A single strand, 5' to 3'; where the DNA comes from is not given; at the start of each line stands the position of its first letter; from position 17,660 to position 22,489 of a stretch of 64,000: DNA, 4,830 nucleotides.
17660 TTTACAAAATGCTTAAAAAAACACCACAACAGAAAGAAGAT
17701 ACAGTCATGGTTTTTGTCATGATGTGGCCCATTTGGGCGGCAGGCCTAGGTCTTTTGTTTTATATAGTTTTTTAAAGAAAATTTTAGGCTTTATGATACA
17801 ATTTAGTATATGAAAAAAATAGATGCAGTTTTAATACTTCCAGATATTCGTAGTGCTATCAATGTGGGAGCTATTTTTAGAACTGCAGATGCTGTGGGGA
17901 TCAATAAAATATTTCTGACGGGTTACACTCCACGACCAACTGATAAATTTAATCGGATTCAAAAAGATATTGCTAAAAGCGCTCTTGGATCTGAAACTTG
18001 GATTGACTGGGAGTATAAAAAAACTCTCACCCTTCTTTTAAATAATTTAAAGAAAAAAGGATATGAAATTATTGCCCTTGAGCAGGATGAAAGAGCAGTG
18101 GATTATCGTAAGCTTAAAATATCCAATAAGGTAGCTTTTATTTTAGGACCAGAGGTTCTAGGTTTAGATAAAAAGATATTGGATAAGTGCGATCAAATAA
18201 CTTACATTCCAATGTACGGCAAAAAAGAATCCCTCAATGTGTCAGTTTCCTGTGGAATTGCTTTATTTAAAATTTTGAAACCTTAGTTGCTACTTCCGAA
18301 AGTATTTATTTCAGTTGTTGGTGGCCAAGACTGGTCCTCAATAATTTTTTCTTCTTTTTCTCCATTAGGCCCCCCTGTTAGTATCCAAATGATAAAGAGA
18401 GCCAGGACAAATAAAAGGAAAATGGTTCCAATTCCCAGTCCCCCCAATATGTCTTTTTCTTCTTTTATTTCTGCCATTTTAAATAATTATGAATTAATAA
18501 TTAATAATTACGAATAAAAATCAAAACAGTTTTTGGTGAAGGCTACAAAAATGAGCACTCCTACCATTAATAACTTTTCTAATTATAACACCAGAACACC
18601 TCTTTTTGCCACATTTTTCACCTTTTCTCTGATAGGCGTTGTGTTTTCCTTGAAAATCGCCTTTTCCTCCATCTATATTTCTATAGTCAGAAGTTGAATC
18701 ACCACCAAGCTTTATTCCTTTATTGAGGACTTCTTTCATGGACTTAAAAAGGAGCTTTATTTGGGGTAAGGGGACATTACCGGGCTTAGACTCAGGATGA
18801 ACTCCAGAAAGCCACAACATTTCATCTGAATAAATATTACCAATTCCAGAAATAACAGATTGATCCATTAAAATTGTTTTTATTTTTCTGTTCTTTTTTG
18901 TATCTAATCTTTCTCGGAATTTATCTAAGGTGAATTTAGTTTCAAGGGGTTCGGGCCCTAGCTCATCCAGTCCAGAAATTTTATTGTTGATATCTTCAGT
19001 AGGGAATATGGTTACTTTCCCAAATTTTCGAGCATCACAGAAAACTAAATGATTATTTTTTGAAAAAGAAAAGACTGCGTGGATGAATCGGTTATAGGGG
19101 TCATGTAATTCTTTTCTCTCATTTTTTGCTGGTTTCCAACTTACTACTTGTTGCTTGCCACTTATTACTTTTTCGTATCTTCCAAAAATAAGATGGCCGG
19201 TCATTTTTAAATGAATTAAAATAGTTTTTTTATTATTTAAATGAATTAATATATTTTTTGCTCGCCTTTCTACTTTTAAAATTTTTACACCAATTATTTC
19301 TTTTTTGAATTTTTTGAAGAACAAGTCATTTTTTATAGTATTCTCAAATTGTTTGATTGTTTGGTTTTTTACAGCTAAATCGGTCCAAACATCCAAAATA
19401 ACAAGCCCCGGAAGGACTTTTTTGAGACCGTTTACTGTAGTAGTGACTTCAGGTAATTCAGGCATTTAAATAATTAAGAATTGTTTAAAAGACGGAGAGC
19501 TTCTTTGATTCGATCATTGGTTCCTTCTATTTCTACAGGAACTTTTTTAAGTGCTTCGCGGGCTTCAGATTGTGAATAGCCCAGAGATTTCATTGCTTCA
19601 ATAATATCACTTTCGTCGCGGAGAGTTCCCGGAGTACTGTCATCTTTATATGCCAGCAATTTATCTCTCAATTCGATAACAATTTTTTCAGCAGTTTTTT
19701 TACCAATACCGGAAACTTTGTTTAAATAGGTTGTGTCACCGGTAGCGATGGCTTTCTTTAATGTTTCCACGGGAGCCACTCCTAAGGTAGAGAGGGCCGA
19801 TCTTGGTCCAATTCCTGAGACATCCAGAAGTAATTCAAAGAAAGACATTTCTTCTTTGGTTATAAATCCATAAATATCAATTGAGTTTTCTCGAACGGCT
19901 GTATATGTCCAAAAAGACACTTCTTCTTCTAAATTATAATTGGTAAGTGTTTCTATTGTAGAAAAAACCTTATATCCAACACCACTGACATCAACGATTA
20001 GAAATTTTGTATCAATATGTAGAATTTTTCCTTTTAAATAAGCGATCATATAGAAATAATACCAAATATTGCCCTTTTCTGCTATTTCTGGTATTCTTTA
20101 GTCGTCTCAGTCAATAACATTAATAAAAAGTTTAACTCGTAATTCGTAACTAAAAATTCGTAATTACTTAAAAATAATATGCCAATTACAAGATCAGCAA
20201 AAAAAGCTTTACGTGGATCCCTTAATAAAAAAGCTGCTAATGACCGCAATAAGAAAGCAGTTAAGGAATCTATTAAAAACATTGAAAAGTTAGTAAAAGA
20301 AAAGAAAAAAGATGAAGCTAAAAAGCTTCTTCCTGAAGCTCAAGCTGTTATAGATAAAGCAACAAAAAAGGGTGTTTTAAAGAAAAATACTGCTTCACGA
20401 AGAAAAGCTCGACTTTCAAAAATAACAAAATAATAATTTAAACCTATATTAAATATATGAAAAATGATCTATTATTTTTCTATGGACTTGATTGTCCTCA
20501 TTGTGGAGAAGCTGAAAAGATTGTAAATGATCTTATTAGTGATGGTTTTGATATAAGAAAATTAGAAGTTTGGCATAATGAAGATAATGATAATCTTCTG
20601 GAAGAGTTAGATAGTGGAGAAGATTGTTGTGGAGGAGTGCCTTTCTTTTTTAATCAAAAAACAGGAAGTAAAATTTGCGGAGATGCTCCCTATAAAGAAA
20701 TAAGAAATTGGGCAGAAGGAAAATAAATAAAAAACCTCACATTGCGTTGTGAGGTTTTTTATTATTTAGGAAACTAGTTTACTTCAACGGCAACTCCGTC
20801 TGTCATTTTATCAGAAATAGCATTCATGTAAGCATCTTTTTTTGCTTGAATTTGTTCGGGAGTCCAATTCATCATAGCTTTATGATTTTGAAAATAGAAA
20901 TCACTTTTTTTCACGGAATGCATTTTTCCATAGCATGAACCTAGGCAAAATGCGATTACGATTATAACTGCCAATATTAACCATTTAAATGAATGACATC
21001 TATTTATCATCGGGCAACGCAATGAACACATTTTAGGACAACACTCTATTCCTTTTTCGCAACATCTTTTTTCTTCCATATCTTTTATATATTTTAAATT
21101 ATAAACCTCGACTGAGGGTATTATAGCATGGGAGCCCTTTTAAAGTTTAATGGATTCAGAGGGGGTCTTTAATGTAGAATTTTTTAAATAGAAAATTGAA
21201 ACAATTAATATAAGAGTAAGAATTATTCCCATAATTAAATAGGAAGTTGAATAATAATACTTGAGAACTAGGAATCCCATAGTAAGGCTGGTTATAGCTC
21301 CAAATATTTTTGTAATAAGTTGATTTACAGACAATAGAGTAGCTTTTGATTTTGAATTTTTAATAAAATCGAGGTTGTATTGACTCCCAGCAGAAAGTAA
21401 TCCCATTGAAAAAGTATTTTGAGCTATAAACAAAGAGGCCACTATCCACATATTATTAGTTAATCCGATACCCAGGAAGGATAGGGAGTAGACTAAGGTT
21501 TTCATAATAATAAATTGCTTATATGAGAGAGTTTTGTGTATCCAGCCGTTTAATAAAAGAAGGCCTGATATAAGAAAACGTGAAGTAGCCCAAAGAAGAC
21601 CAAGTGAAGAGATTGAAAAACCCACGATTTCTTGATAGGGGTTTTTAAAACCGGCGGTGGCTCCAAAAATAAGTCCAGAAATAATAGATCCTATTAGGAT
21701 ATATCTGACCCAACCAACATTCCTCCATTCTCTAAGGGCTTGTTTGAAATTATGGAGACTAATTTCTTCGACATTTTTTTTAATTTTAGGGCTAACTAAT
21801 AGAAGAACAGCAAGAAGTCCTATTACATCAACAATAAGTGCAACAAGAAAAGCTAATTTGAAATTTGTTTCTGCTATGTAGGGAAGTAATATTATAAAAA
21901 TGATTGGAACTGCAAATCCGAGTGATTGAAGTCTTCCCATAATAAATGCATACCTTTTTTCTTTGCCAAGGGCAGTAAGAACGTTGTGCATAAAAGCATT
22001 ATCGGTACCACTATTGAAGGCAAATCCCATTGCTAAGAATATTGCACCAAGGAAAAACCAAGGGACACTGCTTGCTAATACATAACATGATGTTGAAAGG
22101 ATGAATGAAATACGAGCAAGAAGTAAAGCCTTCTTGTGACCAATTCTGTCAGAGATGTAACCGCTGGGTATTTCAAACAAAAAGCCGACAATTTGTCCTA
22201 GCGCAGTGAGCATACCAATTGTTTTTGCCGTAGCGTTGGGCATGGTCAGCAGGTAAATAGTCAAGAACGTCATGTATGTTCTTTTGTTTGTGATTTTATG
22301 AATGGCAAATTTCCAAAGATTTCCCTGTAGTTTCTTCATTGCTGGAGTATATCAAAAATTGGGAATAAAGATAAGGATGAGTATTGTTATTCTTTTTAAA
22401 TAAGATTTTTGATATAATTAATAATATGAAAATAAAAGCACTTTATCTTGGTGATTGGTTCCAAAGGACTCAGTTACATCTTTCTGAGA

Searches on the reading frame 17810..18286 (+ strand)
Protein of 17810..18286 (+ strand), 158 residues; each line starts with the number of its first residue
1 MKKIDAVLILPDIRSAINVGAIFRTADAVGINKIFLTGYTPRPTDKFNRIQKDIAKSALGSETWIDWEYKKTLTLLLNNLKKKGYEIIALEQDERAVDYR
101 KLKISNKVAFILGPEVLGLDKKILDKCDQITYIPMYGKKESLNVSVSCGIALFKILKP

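Call 11: search_protein_families(library=pfam, proteins=[window:17810-18286:+], max_evalue=0.001)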
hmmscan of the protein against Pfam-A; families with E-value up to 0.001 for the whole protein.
window:17810-18286:+ (158 aa): 1 family
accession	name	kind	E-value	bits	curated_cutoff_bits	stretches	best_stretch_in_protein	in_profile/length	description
PF00588.24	SpoU_methylase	-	3.3e-34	118.5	29.7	1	7-153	3-142/142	SpoU rRNA Methylase family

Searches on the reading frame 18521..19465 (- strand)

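Call 66: search_protein_families(library=pfam, proteins=[window:18521-19465:-], max_evalue=0.0001)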
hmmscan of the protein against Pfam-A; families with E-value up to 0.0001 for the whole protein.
window:18521-19465:- (314 aa): 2 families
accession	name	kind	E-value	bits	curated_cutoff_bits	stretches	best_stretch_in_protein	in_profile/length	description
PF06831.19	H2TH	-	4.8e-28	97.4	34.7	1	169-260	1-91/93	Formamidopyrimidine-DNA glycosylase H2TH domain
PF01149.29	Fapy_DNA_glyco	-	1.7e-23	83.9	25.5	1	1-151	1-117/117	Formamidopyrimidine-DNA glycosylase N-terminal domain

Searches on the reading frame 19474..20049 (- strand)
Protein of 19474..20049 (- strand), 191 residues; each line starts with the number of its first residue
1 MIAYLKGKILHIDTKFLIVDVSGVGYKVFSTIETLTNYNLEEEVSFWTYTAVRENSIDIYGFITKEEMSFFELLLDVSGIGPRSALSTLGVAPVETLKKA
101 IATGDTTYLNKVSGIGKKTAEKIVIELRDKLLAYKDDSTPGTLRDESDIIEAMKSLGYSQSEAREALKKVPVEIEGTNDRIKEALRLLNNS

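Call 67: search_protein_families(library=pfam, proteins=[window:19474-20049:-], max_evalue=0.0001)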
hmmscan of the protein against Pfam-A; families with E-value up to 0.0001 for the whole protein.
window:19474-20049:- (191 aa): 4 families
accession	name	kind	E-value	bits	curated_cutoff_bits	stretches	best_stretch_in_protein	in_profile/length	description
PF01330.27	RuvA_N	-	4.6e-19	68.7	23.6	1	1-61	1-61/61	RuvA N terminal domain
PF14520.12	HHH_5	-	2.6e-14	53.9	27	1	71-129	1-57/57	Helix-hairpin-helix domain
PF07499.19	RuvA_C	-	4.6e-08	33.9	24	1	147-188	4-46/47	RuvA, C-terminal domain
PF00633.29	HHH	-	7.7e-06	25.9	24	0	109-124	13-28/30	Helix-hairpin-helix motif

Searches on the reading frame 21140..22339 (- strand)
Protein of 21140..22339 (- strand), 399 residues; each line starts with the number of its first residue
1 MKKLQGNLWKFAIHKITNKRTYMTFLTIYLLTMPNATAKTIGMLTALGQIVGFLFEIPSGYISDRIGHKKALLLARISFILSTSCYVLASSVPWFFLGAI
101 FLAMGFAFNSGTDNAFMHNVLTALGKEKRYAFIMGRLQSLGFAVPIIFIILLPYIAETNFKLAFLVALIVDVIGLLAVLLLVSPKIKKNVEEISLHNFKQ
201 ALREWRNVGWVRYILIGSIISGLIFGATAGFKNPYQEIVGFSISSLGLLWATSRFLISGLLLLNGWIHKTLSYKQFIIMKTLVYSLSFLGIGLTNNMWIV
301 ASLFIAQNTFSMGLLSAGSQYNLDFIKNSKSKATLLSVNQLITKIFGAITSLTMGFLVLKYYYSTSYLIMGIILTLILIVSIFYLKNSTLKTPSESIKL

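Call 67: search_protein_families(library=pfam, proteins=[window:21140-22339:-], max_evalue=0.0001)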
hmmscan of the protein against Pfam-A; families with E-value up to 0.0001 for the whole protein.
window:21140-22339:- (399 aa): 3 families
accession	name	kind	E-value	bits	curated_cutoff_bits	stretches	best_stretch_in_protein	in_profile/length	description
PF07690.21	MFS_1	-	1.5e-25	90.3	33.4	1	21-317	14-313/347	Major Facilitator Superfamily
PF12832.13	MFS_1_like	-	2.7e-08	33.7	25.2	1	24-302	20-306/373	MFS_1 like family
PF01306.25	LacY_symp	-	2.1e-05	23.9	24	1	20-389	24-404/413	LacY proton/sugar symporter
